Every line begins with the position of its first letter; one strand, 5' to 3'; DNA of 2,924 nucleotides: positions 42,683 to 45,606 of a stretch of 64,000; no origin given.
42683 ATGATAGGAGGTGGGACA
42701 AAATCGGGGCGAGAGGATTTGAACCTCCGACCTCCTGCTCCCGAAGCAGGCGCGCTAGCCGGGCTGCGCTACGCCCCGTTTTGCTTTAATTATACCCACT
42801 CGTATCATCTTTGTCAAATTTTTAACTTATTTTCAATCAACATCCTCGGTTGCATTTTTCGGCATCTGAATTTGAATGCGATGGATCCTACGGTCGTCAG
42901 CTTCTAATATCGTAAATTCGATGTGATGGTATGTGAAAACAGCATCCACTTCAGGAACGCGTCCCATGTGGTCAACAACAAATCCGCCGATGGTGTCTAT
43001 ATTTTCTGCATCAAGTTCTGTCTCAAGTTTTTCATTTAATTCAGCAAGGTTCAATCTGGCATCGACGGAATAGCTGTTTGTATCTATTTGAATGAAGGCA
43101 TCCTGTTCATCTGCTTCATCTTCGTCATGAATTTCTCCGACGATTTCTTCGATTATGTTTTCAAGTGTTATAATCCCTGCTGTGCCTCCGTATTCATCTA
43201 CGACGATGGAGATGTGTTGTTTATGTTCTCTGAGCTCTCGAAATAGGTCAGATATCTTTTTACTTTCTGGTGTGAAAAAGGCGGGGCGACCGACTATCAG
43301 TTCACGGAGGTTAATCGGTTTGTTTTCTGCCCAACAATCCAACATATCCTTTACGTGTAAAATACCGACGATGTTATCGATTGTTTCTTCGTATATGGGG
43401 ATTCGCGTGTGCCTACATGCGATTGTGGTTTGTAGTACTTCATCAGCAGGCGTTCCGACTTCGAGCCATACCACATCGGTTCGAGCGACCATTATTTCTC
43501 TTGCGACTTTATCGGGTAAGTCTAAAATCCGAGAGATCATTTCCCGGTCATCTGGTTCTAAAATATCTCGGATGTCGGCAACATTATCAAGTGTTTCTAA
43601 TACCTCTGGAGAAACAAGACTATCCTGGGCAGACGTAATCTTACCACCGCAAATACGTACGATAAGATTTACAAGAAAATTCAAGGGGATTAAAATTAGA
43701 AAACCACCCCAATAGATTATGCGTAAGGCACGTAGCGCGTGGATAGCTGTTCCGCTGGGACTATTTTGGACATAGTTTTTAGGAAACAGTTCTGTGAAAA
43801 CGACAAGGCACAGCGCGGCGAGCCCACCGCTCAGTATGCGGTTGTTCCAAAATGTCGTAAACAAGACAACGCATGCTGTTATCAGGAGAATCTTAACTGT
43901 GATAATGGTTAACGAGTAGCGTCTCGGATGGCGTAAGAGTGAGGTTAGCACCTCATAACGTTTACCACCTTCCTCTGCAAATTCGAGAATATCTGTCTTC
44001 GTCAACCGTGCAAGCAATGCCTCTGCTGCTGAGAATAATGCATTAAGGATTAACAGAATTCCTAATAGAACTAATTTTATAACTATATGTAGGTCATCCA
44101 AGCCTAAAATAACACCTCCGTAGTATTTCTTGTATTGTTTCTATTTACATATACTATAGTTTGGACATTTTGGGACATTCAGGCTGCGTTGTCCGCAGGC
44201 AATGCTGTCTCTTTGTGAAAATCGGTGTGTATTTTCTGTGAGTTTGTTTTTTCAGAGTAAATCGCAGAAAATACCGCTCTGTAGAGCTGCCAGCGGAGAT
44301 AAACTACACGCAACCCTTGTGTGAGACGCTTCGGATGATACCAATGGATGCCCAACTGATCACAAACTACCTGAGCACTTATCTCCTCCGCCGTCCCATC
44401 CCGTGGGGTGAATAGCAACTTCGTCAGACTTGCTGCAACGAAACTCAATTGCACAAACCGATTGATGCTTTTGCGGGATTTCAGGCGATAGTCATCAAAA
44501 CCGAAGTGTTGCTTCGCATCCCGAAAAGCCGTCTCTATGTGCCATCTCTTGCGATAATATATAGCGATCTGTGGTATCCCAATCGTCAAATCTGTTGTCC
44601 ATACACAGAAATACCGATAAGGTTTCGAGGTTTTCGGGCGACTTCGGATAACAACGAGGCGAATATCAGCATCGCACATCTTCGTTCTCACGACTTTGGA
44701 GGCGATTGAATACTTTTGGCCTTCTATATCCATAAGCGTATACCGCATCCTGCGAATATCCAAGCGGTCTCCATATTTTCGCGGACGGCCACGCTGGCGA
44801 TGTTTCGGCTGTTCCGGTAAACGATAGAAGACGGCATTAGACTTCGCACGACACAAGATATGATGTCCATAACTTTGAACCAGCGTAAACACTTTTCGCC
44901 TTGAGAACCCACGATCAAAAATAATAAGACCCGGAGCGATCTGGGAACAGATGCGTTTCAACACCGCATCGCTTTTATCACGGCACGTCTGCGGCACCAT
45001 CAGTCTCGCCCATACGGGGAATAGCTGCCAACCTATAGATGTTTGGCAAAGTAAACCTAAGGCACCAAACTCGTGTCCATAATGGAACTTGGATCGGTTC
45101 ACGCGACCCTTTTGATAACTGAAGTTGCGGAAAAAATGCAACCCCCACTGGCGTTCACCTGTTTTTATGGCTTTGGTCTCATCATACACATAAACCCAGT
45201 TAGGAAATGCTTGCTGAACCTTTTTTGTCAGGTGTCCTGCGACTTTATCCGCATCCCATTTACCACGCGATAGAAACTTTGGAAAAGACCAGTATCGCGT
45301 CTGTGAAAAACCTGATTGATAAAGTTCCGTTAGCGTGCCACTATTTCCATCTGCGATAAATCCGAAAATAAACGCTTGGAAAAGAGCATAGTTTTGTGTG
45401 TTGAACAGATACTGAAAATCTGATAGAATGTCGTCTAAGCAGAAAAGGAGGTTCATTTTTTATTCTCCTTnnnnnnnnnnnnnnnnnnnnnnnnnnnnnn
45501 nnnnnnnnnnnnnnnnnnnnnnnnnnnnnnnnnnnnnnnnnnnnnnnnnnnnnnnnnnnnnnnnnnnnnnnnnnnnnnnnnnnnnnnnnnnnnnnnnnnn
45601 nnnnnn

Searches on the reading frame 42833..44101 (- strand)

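Call 115: search_protein_families(library=pfam, proteins=[window:42833-44101:-], max_evalue=0.00001)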
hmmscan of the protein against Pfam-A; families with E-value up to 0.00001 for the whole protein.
window:42833-44101:- (422 aa): 3 families
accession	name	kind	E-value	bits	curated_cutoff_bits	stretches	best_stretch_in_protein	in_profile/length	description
PF03471.22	CorC_HlyC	-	5.5e-23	81.2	27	1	338-413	2-79/81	Transporter associated domain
PF01595.25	CNNM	-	2e-20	73.6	28.4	1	15-183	5-179/181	Cyclin M transmembrane N-terminal domain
PF00571.33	CBS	-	1.8e-13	51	24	1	272-321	7-56/57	CBS domain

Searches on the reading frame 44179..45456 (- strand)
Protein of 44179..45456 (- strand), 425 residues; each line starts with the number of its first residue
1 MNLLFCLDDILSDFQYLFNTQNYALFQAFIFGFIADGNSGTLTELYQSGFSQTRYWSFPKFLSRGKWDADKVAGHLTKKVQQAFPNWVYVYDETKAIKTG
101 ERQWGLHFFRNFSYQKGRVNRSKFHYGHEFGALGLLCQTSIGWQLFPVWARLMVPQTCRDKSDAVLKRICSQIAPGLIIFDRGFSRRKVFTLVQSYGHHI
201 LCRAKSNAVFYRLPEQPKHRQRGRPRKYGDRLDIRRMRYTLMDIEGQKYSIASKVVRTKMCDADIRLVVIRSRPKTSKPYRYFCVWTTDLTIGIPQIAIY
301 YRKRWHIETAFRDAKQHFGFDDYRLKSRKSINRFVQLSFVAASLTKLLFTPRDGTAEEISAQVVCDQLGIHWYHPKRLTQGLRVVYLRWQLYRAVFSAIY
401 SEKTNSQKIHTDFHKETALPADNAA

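Call 115: search_protein_families(library=pfam, proteins=[window:44179-45456:-], max_evalue=0.00001)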
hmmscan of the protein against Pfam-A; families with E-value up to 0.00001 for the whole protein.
window:44179-45456:- (425 aa): 2 families
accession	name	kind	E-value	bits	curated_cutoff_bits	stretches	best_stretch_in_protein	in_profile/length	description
PF13546.12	DDE_5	-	2.6e-14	53.8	27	1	19-233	8-241/272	DDE superfamily endonuclease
PF01609.27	DDE_Tnp_1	-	6.5e-13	49.3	23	1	166-342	65-198/200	Transposase DDE domain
